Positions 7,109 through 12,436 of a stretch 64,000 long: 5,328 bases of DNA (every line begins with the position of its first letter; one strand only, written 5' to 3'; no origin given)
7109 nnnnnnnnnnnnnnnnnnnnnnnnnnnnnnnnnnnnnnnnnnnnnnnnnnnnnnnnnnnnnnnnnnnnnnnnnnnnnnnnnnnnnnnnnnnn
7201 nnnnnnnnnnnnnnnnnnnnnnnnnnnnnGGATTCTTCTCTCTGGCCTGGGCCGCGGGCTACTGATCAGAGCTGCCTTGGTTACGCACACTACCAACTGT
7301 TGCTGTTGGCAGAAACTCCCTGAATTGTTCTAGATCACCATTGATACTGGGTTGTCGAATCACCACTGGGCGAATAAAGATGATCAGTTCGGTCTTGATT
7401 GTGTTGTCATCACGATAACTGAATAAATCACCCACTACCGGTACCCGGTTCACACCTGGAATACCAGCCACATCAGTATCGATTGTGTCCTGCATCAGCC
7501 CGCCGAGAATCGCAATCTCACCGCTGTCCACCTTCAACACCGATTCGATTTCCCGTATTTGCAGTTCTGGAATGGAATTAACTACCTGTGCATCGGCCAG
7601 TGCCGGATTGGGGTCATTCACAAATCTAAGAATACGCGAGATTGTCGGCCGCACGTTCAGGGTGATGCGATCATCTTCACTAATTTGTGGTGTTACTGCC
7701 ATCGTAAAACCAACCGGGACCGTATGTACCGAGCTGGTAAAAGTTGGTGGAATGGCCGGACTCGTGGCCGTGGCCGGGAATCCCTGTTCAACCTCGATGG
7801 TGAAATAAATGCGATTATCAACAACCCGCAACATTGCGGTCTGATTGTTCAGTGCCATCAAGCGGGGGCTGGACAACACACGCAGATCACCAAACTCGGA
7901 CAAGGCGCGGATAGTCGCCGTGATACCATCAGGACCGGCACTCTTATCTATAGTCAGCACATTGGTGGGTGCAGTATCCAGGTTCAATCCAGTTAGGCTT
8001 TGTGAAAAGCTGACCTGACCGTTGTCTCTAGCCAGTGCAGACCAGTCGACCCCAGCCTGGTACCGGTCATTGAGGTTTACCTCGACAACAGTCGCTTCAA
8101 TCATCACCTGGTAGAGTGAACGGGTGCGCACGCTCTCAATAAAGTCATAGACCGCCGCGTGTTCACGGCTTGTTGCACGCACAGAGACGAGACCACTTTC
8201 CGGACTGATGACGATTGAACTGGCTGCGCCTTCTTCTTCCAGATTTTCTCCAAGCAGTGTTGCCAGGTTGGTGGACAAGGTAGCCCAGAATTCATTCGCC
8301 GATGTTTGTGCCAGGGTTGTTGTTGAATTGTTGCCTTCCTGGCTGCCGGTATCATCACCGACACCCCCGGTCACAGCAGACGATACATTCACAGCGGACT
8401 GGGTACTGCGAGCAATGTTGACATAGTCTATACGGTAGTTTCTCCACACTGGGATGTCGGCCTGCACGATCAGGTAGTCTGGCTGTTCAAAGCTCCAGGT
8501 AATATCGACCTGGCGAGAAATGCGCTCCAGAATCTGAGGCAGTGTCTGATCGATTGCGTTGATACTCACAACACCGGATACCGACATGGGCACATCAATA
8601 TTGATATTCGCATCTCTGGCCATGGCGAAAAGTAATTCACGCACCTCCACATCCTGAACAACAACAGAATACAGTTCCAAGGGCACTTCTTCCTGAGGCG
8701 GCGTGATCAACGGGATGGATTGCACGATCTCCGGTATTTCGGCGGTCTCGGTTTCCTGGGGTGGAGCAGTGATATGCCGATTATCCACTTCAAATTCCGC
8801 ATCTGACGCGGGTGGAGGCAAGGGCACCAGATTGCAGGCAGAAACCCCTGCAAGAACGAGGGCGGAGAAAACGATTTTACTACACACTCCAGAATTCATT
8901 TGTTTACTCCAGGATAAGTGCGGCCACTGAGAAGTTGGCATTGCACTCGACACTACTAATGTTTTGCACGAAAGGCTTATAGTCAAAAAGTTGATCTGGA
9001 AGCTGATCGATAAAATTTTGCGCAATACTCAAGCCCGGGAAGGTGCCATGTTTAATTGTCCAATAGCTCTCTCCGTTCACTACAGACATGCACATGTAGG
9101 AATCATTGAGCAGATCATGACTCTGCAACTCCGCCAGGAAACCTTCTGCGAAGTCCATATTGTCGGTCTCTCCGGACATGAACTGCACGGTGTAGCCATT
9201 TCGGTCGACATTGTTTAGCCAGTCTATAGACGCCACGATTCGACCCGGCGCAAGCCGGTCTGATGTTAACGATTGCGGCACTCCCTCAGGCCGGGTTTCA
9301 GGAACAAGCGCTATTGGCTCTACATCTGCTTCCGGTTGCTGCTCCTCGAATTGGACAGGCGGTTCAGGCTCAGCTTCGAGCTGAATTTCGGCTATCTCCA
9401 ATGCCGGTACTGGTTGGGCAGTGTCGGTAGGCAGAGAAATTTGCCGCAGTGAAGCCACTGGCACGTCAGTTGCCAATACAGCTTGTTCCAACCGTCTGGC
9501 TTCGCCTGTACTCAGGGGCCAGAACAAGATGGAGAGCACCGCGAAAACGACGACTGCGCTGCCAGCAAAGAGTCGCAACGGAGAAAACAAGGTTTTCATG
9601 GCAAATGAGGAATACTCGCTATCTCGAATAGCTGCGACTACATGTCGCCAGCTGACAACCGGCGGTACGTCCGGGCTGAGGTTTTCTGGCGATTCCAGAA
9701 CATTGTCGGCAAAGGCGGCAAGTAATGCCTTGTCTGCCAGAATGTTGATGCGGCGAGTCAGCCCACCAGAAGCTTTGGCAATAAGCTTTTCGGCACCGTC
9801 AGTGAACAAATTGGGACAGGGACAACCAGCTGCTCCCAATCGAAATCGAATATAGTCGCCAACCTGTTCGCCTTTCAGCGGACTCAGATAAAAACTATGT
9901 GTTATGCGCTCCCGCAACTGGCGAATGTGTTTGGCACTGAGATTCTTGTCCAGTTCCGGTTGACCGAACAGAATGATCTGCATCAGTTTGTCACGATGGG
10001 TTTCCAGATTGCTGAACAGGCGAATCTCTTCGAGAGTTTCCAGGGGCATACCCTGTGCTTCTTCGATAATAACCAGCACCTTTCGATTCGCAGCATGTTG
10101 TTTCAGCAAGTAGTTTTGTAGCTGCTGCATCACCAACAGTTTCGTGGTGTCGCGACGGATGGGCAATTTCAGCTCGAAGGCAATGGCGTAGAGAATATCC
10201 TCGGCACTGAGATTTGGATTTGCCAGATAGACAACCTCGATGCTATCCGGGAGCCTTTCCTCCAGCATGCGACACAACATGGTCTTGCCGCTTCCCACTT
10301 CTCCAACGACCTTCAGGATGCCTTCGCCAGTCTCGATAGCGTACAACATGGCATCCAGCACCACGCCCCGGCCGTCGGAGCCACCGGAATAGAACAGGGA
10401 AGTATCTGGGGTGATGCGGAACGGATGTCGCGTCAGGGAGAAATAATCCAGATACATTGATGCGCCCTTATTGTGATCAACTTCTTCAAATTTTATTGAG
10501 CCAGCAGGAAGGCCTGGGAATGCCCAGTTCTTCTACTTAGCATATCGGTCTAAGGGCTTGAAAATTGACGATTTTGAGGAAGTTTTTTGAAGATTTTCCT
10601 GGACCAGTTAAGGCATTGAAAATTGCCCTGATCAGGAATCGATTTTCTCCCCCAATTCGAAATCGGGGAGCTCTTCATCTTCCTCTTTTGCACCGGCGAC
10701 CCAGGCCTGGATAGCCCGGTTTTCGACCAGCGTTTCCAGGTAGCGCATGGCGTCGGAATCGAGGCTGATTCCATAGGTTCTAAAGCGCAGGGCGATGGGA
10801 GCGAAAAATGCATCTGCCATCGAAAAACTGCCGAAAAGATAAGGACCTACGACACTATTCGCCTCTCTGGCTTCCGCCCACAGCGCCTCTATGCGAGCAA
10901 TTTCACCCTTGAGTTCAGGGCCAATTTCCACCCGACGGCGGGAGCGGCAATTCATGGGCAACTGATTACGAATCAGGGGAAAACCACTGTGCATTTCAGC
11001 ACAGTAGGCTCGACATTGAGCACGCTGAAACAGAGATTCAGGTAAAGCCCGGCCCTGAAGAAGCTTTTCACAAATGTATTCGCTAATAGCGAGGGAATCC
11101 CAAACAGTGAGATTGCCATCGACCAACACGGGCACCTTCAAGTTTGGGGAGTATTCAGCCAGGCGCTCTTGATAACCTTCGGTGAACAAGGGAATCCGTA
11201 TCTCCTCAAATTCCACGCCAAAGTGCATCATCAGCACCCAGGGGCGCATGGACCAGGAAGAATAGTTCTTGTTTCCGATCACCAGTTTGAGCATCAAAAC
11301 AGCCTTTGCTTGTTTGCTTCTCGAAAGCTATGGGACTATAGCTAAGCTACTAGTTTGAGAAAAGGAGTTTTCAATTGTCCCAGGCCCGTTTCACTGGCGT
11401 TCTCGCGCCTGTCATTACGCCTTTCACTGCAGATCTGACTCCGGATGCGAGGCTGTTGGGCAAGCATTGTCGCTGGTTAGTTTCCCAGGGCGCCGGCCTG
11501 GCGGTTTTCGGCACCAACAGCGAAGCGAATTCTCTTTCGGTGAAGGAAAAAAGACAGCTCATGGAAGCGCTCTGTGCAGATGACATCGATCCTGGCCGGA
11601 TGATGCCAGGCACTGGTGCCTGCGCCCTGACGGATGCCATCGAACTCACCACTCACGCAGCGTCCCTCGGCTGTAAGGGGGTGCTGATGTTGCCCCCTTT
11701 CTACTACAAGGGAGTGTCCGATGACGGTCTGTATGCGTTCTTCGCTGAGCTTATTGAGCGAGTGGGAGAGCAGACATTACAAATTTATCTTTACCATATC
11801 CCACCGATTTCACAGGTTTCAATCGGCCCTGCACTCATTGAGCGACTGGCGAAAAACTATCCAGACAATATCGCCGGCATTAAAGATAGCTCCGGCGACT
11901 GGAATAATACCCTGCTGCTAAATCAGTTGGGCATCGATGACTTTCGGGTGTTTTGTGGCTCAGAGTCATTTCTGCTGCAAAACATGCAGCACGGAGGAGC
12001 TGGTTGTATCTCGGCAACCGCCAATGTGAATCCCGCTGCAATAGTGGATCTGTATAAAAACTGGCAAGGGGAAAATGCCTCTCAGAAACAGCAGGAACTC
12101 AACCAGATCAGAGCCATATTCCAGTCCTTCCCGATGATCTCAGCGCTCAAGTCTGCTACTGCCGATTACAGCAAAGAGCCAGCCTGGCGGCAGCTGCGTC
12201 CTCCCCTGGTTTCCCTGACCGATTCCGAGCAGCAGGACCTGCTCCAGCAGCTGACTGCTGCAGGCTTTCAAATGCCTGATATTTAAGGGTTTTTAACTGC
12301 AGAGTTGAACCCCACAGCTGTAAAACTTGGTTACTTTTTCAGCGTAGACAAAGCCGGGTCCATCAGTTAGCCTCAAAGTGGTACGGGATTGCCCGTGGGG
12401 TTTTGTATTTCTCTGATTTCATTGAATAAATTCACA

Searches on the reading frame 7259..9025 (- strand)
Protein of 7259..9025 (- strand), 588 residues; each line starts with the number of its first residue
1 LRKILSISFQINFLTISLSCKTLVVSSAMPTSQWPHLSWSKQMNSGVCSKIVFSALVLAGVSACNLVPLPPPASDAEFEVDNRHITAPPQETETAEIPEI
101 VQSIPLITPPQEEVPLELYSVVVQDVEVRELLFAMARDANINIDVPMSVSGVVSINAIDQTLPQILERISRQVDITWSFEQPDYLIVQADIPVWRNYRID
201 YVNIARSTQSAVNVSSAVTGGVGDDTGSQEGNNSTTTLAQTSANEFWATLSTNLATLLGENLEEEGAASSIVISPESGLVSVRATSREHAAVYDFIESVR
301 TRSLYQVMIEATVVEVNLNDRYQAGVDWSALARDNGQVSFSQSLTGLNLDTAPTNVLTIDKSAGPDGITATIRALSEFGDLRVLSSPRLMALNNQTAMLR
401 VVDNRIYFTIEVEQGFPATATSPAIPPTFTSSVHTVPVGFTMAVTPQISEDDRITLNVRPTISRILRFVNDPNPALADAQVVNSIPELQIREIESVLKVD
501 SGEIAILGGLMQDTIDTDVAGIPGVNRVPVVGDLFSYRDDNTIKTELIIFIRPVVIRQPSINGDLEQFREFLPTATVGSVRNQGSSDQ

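Call 8: search_protein_families(library=pfam, proteins=[window:7259-9025:-], max_evalue=0.001)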
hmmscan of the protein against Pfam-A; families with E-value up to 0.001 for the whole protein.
window:7259-9025:- (588 aa): 1 family
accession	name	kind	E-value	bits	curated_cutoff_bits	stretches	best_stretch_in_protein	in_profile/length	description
PF00263.26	Secretin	-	2.2e-35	122.2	27.5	1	374-557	1-169/169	Bacterial type II and III secretion system protein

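Call 22: search_protein_families(library=ncbifam, proteins=[window:7259-9025:-], max_evalue=0.001)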
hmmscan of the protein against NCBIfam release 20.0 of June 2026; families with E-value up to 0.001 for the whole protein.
window:7259-9025:- (588 aa): 9 families
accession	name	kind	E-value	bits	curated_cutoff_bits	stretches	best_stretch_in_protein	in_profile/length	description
TIGR02519.1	pilus_MshL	equivalog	3.2e-71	239.7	250.2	1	272-556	2-290/290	pilus (MSHA type) biogenesis protein MshL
TIGR02517.1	type_II_gspD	equivalog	2.2e-44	151.9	351.35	1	217-560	255-594/600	type II secretion system secretin GspD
TIGR02515.1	IV_pilus_PilQ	subfamily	1.9e-30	106.2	284.35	1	265-556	131-427/428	type IV pilus secretin PilQ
TIGR02516.1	type_III_yscC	equivalog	9.8e-29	100.2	238.45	1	254-557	179-462/463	type III secretion system outer membrane ring subunit SctC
TIGR02520.1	pilus_B_mal_scr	equivalog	4.9e-25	88.1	287.65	1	159-555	128-513/513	PilN family type IVB pilus formation outer membrane protein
NF010083.0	PRK13568.1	equivalog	5.5e-19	68.2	554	1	120-557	29-418/419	DNA uptake porin HofQ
NF011873.0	PRK15346.1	equivalog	9.7e-18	64.1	524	1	275-553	242-491/499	EscC/YscC/HrcC family type III secretion system outer membrane ring protein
NF007851.2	PRK10560.1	exception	1.4e-13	50.5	598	1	303-556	177-409/412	DNA uptake porin HofQ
NF042912.1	Amuc_1098_fam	equivalog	2.1e-12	45.9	750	2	416-555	642-795/805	Amuc_1098 family type IV pilus outer membrane protein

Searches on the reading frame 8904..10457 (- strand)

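Call 8: search_protein_families(library=pfam, proteins=[window:8904-10457:-], max_evalue=0.001)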
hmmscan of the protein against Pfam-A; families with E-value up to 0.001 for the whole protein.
window:8904-10457:- (517 aa): 3 families
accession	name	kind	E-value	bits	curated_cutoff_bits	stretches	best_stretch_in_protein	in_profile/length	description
PF13401.12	AAA_22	-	1.7e-29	103.2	27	1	43-172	3-129/130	AAA domain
PF13191.12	AAA_16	-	6.7e-05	23.9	32.6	1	34-154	12-161/167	AAA ATPase domain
PF07728.20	AAA_5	-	0.00056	20.4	22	0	50-154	4-96/139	AAA domain (dynein-related subfamily)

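Call 22: search_protein_families(library=ncbifam, proteins=[window:8904-10457:-], max_evalue=0.001)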
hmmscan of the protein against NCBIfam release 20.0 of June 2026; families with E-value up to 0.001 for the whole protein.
window:8904-10457:- (517 aa): 1 family
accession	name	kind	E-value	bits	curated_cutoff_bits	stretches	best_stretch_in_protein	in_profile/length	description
TIGR03015.1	pepcterm_ATPase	hypoth_equivalog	5e-59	199.9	324.5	1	1-253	1-251/269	XrtA/PEP-CTERM system-associated ATPase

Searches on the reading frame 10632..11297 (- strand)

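Call 8: search_protein_families(library=pfam, proteins=[window:10632-11297:-], max_evalue=0.001)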
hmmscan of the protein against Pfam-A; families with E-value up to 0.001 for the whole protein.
window:10632-11297:- (221 aa): 4 families
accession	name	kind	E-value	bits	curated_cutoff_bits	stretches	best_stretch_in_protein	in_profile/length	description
PF13409.12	GST_N_2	-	8.4e-14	52.4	25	1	12-77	1-69/70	Glutathione S-transferase, N-terminal domain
PF02798.26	GST_N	-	2e-10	41.3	20.9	1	13-75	11-74/76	Glutathione S-transferase, N-terminal domain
PF13417.12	GST_N_3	-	1.1e-08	35.8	22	1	11-78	5-70/75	Glutathione S-transferase, N-terminal domain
PF13410.11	GST_C_2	-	3.2e-05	24.4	24.9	1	133-200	15-67/69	Glutathione S-transferase, C-terminal domain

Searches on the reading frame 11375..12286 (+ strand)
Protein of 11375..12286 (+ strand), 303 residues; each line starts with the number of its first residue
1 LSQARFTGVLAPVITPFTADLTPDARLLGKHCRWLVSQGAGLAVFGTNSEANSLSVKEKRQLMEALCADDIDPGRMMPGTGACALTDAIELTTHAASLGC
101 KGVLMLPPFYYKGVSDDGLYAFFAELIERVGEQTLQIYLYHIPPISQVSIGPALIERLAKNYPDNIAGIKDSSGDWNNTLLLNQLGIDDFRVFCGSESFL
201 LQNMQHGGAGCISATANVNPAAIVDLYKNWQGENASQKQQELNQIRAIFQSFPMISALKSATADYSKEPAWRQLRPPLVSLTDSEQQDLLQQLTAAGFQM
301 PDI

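Call 8: search_protein_families(library=pfam, proteins=[window:11375-12286:+], max_evalue=0.001)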
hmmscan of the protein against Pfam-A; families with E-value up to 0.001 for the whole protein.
window:11375-12286:+ (303 aa): 1 family
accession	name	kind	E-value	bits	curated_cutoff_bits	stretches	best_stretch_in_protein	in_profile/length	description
PF00701.28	DHDPS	-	2.2e-48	164.9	22.1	1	6-295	2-288/289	Dihydrodipicolinate synthetase family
